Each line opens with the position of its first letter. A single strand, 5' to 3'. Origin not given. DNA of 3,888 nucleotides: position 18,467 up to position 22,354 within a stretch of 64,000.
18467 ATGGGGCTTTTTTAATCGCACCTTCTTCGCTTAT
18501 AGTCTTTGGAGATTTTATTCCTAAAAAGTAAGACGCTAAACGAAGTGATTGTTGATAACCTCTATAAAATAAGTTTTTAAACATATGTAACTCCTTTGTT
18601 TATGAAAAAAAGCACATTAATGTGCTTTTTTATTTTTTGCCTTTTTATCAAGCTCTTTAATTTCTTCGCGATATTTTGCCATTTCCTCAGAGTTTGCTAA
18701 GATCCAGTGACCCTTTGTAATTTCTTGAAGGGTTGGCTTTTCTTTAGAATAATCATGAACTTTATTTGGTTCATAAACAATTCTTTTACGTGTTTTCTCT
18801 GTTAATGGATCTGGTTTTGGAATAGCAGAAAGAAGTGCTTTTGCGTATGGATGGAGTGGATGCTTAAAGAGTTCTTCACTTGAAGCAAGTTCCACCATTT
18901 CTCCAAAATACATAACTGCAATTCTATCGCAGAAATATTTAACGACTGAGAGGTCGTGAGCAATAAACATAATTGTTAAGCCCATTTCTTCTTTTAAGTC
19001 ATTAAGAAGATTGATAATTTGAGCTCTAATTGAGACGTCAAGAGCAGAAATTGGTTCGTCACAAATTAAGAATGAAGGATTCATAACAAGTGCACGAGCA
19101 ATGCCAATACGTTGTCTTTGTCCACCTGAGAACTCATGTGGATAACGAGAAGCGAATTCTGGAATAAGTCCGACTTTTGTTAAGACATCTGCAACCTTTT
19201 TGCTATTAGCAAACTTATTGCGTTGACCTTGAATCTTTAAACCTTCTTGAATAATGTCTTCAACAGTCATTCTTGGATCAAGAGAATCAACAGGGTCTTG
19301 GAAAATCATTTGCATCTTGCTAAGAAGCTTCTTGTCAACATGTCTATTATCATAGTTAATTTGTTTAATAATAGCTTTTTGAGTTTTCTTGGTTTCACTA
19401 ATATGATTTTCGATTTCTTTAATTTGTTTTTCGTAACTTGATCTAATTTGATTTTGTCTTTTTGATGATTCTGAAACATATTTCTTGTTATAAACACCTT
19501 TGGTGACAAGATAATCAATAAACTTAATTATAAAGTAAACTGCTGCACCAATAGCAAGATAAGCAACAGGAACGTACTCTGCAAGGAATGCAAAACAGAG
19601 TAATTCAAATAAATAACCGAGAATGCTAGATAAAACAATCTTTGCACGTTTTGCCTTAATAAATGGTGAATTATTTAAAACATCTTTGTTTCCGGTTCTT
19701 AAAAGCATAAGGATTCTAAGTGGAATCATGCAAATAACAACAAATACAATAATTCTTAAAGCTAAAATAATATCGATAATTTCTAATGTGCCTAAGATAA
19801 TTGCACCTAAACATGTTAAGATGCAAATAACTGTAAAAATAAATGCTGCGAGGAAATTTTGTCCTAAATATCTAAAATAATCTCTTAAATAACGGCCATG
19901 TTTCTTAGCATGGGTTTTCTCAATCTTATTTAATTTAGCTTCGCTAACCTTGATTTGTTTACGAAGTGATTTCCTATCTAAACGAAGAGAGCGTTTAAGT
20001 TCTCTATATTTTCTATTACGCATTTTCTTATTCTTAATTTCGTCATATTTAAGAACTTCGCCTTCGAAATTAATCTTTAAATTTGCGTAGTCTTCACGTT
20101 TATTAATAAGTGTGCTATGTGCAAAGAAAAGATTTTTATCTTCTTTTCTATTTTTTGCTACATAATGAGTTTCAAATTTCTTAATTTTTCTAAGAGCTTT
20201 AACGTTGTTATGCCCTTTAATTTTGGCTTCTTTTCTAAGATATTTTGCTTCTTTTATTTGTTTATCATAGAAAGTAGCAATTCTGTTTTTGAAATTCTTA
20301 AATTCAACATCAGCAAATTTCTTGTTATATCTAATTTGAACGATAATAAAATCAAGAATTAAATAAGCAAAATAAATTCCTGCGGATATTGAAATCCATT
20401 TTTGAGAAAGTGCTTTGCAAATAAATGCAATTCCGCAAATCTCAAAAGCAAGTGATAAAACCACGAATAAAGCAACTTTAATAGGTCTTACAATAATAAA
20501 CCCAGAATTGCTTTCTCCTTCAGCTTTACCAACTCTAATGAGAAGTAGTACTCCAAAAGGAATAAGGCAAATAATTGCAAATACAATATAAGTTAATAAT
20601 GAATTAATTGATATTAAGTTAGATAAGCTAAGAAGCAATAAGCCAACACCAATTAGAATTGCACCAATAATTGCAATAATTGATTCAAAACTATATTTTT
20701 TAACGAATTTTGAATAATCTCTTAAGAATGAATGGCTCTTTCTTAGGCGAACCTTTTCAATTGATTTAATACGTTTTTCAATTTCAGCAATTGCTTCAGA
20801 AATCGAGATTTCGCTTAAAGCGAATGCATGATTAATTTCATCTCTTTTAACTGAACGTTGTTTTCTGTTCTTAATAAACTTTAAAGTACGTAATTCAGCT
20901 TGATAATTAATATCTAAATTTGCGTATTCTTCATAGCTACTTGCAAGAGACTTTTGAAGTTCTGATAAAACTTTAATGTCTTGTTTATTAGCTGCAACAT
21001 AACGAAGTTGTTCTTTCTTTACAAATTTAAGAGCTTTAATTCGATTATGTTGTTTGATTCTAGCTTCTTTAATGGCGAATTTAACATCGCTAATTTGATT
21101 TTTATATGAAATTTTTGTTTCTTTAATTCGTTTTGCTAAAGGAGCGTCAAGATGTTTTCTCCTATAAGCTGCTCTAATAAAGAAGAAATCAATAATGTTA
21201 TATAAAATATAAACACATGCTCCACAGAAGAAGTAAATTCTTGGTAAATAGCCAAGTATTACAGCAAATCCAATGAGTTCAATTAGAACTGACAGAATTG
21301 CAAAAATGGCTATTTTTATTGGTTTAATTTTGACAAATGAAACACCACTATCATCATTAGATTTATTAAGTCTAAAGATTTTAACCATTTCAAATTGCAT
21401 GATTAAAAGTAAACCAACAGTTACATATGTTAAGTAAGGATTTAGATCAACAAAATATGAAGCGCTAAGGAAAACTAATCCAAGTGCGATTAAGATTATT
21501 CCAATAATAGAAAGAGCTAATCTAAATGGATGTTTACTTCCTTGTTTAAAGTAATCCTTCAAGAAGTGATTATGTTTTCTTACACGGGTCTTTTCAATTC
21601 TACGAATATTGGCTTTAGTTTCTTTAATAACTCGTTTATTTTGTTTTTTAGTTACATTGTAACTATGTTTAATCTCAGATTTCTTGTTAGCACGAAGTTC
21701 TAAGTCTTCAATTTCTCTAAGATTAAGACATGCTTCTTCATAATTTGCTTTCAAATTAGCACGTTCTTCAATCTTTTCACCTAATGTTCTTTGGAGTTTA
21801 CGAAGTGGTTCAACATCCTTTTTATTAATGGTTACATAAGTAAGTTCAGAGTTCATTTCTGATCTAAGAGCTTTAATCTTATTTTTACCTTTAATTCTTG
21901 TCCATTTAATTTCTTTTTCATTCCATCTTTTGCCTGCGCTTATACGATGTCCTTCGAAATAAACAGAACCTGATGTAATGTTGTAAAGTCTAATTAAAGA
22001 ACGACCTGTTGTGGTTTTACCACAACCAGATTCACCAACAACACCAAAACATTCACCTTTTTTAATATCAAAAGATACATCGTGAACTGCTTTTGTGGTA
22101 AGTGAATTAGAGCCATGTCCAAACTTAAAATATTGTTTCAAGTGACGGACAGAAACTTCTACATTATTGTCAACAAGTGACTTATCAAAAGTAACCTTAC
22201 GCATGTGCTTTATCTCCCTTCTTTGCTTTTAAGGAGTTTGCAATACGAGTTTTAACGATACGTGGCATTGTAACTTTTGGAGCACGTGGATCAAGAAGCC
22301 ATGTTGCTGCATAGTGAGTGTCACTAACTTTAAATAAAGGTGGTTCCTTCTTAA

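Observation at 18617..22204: OppF ATPase interrupted by three exact-period 279-aa repeats, placing 12 predicted TM helices inside a nucleotide-binding domain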

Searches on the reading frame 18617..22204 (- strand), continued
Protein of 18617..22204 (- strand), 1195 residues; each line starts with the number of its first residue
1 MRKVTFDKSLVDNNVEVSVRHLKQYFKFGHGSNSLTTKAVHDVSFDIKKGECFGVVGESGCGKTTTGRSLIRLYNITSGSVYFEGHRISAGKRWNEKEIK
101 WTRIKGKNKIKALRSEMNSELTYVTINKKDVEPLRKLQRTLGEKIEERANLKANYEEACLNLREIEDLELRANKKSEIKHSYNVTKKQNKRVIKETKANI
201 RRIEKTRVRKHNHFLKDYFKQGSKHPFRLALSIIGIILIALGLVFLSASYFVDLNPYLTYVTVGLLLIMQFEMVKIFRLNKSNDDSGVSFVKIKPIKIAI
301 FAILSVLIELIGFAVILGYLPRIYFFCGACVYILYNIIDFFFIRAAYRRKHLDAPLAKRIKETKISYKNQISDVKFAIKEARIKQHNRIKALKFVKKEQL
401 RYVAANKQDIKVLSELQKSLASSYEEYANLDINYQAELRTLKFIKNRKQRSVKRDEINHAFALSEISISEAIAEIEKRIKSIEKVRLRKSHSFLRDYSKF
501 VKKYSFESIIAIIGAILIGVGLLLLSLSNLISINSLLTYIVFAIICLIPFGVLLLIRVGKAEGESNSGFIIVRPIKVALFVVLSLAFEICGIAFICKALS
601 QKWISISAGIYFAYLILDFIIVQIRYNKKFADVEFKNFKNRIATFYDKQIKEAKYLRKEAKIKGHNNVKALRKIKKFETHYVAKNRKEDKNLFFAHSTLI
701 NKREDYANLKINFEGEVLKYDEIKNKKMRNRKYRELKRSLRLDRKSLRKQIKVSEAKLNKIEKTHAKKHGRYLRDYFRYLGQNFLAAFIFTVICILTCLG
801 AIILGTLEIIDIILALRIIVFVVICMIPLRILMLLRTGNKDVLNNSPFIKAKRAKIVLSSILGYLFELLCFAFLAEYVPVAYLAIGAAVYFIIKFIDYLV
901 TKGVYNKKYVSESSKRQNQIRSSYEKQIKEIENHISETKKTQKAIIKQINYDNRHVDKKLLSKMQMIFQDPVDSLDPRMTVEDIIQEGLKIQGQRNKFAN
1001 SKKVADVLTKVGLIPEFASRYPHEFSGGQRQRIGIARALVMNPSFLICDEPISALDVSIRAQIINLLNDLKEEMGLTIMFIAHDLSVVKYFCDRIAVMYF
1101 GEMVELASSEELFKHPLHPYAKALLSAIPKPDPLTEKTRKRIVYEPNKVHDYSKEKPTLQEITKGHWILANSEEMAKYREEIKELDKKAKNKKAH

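Call 61: predict_structure(alignment_id=A3)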
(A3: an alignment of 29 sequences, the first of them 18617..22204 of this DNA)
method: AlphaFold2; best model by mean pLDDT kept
length: 1195 residues; sequences in the alignment: 29
mean_pLDDT: 61.0   pTM: 0.36
mean pLDDT of the five models: 61.0, 59.7, 59.2, 56.3, 54.3
residues with pLDDT >= 90: 27; 70-90: 298; 50-70: 571; < 50: 299
segments of 3 or more residues with pLDDT < 50: 1-4, 26-30, 33-41, 59-78, 209-226, 250-252, 277-294, 324-330, 339-342, 344-357, 445-469, 481-506, 527-531, 553-580, 590-603, 836-855, 903-905, 971-974, 1115-1149, 1193-1195
pLDDT, mean of each block of 10 residues (from residue 1): 60 83 49 46 74 69 41 42 71 59 80 91 69 65 76 72 62 50 54 62 52 43 47 67 61 56 68 54 35 51 66 56 48 52 45 50 64 61 63 67 63 65 59 57 47 41 44 53 39 36 46 64 54 53 56 46 34 42 49 44 50 55 53 52 59 69 62 68 58 75 79 77 73 84 85 82 68 56 57 63 56 59 58 49 38 49 60 52 65 66 53 83 93 85 67 63 66 60 84 83 89 86 79 85 80 61 78 84 64 68 58 53 41 40 40 58 57 76 72 50
secondary structure, 60 per line:
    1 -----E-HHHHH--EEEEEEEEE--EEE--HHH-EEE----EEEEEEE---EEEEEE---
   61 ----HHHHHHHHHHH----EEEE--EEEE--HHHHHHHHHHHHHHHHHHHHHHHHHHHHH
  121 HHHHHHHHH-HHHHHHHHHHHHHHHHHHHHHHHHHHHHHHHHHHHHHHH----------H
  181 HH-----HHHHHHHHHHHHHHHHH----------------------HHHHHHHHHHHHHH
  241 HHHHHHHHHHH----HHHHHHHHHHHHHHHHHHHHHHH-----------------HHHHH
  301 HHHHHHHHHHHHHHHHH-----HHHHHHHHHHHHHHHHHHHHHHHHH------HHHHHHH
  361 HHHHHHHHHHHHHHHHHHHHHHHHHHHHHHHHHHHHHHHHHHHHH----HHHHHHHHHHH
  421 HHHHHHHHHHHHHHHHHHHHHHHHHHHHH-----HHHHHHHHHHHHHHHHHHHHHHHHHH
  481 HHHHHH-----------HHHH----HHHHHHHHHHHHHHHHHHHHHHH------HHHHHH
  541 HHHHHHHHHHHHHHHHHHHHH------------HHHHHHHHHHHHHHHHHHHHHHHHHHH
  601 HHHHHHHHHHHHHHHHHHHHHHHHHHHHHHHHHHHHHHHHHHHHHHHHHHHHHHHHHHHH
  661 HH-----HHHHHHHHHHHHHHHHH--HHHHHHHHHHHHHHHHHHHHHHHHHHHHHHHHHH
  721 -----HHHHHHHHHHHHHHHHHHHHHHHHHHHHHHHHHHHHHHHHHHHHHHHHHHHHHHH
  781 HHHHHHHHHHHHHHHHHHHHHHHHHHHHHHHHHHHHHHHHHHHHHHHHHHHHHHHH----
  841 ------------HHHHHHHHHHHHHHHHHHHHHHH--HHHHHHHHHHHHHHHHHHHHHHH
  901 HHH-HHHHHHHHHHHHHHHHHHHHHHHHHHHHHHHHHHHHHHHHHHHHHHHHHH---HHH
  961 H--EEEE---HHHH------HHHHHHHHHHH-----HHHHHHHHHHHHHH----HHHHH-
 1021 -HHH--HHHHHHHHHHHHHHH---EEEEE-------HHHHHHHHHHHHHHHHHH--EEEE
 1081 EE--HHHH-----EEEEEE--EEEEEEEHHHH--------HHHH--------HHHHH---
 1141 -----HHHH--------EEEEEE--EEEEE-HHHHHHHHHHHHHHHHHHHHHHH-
elements in order (helices of 4 or more, strands of 3 or more residues): H8-12 E15-23 E26-28 E35-37 E42-48 E52-57 H65-75 E80-83 E86-89 H92-129 H131-169 H188-204 H227-251 H256-278 H296-317 H323-347 H354-405 H410-449 H455-486 H498-501 H506-528 H535-561 H574-662 H668-684 H687-720 H726-836 H853-875 H878-903 H905-954 H958-961 E964-967 H971-974 H981-991 H997-1010 H1015-1019 H1027-1041 E1045-1049 H1057-1074 E1077-1082 H1085-1088 E1094-1099 E1102-1108 H1109-1112 H1121-1124 H1133-1137 H1146-1149 E1158-1163 E1166-1170 H1172-1194

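Call 66: search_protein_families(library=ncbifam, proteins=[window:18617-22204:-], max_evalue=0.001)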
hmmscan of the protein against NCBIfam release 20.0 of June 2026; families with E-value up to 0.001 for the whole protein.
window:18617-22204:- (1195 aa): 176 families (the best 25 are shown)
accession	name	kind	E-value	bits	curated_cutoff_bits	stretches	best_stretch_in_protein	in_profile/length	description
NF043078.1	MMSYN1_0168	equivalog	1.1e-113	381.1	800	3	1003-1178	472-648/649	oligopeptide ABC transporter ATP-binding protein OppF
NF011659.0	PRK15079.1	equivalog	3.6e-91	305.4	540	2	953-1140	92-280/334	murein tripeptide/oligopeptide ABC transporter ATP binding protein OppF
NF008453.0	PRK11308.1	subfamily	5.1e-85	285.6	408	2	948-1142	85-279/334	dipeptide ABC transporter ATP-binding protein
NF007613.0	PRK10261.1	equivalog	1.3e-82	278.2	1077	2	960-1179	399-622/623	glutathione ABC transporter ATP-binding protein GsiA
NF043071.1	DppF_dipep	equivalog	1.3e-72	245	660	2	954-1142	92-280/331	dipeptide ABC transporter ATP-binding subunit DppF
NF011713.0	PRK15134.1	equivalog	2.4e-67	227.8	834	3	960-1056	360-457/529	microcin C ABC transporter ATP-binding protein YejF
NF007010.1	PRK09473.1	subfamily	3.5e-59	200.1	575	2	949-1138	73-264/318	oligopeptide ABC transporter ATP-binding protein OppD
TIGR02769.1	nickel_nikE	equivalog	1.2e-58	198.7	332.55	2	954-1134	80-259/265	nickel import ATP-binding protein NikE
NF043079.1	MMSYN1_0167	equivalog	5.4e-56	190.5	740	2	639-1130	101-476/561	oligopeptide ABC transporter ATP-binding protein OppD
NF007739.0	PRK10419.1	subfamily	1.6e-54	185.3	354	2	953-1138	80-264/268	nickel ABC transporter ATP-binding protein NikE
NF008246.0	PRK11022.1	equivalog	3.8e-52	177.4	541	2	958-1130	85-259/326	dipeptide ABC transporter ATP-binding protein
TIGR02770.1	nickel_nikD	equivalog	7.1e-52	176.1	318.7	2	962-1127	62-228/230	nickel import ATP-binding protein NikD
NF047576.1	opine_ATP_CntF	equivalog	3.3e-50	170.8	385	2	952-1127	75-252/264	staphylopine uptake ABC transporter ATP-binding protein CntF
TIGR01186.1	proV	subfamily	3.7e-49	167.8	326.6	2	945-1125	57-230/363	betaine/proline/choline family ABC transporter ATP-binding protein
NF011692.0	PRK15112.1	equivalog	8.5e-49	166.6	452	2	963-1126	89-252/269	putrescine export ABC transporter ATP-binding protein SapF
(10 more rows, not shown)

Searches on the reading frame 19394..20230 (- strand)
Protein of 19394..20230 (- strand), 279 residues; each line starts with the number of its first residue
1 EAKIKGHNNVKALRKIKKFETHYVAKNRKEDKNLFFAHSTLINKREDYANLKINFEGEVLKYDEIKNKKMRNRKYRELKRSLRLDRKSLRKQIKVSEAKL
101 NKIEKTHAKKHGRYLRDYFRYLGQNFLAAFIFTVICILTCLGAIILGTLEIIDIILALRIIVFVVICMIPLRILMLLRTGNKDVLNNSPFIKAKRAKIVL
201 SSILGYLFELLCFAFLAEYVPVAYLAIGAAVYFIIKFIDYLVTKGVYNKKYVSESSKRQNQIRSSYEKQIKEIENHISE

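Call 67: search_protein_families(library=pfam, proteins=[window:19394-20230:-], max_evalue=10)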
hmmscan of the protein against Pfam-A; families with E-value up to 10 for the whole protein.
window:19394-20230:- (279 aa): 3 families
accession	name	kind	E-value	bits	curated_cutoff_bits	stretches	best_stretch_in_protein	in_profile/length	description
PF20990.2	DUF2207_C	-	0.55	10.3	33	1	51-169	70-185/247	Predicted membrane protein (DUF2207) C-terminal domain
PF06703.16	SPC25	-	1.8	8.7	24.3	1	222-273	56-110/159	Microsomal signal peptidase 25 kDa subunit (SPC25)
PF19831.4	DUF6312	-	4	8.2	27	1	40-120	9-89/98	Family of unknown function (DUF6312)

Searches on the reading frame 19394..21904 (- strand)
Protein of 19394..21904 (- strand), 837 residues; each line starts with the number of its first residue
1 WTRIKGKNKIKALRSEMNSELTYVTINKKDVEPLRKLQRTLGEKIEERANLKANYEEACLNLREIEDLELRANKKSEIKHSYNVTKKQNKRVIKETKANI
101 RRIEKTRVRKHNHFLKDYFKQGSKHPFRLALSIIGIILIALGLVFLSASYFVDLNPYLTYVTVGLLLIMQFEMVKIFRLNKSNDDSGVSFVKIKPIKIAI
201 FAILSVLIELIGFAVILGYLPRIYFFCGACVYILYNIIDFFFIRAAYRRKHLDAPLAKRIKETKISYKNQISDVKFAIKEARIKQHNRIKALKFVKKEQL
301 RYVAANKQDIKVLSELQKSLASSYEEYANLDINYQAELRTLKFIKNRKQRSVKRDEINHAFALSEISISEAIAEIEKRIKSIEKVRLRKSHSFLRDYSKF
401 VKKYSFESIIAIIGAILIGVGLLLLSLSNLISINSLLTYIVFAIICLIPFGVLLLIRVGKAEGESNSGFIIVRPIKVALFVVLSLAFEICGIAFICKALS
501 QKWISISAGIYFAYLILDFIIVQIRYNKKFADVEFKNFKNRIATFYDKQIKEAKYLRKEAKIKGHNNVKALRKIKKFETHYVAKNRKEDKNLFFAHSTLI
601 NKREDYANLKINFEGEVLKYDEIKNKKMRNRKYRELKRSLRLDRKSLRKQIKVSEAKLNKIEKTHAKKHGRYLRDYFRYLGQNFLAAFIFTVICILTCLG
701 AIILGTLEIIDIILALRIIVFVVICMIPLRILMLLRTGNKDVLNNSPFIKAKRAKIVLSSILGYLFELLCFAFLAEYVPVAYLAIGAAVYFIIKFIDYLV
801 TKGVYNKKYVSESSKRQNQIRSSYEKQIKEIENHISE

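Call 64: find_homologous_proteins(query=window:19394-21904:-, max_evalue=0.001)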
Query window:19394-21904:- (837 aa): 1 proteins with E <= 0.001 among 8000 candidates.
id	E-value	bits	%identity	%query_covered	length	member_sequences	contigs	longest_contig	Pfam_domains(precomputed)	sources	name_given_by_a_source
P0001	0.0e+0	1778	100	100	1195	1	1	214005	PF00005.34,PF08352.18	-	-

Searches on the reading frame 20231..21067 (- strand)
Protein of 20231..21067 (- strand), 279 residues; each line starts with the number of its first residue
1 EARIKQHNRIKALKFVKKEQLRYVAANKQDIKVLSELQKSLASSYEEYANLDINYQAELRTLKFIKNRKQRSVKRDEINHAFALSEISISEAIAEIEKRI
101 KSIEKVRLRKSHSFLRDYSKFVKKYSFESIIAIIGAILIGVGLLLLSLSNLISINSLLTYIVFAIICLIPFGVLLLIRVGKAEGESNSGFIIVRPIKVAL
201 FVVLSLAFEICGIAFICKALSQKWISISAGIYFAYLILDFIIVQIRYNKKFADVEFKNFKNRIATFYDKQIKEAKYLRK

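Call 67: search_protein_families(library=pfam, proteins=[window:20231-21067:-], max_evalue=10)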
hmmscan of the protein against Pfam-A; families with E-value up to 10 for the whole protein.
window:20231-21067:- (279 aa): 5 families
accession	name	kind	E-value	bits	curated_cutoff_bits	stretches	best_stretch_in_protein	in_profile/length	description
PF09925.14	DUF2157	-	0.025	14.7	32.4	1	116-175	19-82/146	Predicted membrane protein (DUF2157)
PF20237.3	DUF6594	-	1.1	9.5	30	1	35-176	73-216/238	Family of unknown function (DUF6594)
PF10168.15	Nup88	-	1.4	7.1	24.4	1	7-106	549-646/702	Nuclear pore component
PF20990.2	DUF2207_C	-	2.3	8.3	33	1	55-172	71-187/247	Predicted membrane protein (DUF2207) C-terminal domain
PF19626.4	DUF6131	-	3.8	8.3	25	1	121-147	18-44/59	Family of unknown function (DUF6131)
